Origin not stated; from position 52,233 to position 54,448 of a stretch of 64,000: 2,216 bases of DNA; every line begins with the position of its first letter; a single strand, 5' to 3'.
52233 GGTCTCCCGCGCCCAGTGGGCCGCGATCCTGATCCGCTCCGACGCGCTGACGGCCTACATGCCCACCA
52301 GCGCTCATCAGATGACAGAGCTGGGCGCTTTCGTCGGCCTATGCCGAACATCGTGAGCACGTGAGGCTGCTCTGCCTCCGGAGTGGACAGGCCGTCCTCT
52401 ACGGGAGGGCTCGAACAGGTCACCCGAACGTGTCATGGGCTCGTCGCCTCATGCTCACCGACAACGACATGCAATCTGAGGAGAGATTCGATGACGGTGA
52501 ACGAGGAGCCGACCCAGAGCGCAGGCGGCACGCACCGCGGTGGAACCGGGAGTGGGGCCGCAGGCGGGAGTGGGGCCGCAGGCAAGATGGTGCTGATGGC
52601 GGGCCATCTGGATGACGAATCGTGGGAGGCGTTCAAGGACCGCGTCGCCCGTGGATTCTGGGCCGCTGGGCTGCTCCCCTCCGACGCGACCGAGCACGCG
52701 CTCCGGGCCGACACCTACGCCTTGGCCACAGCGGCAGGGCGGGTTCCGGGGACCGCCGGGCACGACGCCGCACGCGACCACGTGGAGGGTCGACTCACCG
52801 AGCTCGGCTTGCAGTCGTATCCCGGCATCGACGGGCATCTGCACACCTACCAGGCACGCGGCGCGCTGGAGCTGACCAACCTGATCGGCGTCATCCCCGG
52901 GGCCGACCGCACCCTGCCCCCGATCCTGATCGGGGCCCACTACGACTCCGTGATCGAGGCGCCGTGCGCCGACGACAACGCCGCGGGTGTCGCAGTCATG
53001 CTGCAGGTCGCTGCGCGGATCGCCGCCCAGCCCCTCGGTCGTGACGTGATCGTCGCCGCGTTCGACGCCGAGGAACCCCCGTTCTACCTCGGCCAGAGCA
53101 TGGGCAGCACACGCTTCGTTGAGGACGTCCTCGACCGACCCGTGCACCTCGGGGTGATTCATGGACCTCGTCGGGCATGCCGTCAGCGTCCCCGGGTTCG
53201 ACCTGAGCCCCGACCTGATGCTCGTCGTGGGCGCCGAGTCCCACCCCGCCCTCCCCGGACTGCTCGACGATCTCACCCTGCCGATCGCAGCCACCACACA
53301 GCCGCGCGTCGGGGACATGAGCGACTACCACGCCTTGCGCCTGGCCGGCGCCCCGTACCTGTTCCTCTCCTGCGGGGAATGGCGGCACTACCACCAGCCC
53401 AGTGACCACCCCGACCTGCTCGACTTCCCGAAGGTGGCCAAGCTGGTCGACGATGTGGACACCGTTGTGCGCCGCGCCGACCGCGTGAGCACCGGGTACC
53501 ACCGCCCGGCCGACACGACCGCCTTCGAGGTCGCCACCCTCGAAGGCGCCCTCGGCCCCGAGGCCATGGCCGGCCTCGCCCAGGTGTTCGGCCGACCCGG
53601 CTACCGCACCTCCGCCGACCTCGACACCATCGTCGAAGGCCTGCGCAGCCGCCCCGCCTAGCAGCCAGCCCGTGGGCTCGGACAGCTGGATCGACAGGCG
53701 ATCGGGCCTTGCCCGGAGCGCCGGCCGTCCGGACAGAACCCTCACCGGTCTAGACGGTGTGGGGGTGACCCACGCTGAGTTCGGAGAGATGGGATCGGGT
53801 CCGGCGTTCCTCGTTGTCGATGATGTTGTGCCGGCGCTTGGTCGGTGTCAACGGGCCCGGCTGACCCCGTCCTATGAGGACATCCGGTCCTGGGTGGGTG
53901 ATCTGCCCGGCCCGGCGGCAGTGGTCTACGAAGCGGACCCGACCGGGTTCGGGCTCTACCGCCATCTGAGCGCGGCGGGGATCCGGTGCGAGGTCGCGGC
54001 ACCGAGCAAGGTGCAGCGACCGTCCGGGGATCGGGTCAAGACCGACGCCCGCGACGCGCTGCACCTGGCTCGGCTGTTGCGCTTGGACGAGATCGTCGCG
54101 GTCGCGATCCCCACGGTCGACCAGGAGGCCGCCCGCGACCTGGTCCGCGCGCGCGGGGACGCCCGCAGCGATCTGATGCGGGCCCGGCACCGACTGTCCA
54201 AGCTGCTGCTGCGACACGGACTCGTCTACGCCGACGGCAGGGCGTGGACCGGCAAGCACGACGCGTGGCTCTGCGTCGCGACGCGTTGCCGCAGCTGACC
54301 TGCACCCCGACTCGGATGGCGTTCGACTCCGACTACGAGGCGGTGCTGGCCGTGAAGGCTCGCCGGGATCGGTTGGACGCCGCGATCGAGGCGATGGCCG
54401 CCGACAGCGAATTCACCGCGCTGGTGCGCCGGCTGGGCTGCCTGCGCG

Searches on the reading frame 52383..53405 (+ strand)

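Call 73: search_protein_families(library=pfam, proteins=[window:52383-53405:+], max_evalue=0.001)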
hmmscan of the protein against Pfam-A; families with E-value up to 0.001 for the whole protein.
window:52383-53405:+ (340 aa): 1 family
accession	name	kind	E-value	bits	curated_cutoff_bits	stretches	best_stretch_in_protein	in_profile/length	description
PF04389.22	Peptidase_M28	-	4.5e-17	62.8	21.3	1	166-247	1-78/193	Peptidase family M28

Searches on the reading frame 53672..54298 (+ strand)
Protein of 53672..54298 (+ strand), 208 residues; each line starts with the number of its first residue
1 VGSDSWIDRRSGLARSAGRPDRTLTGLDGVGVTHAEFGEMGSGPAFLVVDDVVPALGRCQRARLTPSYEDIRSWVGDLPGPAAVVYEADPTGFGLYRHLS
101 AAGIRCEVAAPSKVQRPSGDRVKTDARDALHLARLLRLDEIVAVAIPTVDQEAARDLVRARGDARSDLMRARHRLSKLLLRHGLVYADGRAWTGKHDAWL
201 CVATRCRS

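Call 73: search_protein_families(library=pfam, proteins=[window:53672-54298:+], max_evalue=0.001)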
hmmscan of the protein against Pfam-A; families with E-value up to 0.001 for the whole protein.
window:53672-54298:+ (208 aa): 1 family
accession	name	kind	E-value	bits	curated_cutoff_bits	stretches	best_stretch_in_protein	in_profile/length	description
PF01548.23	DEDD_Tnp_IS110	-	8e-09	35.9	29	1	76-181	42-152/155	Transposase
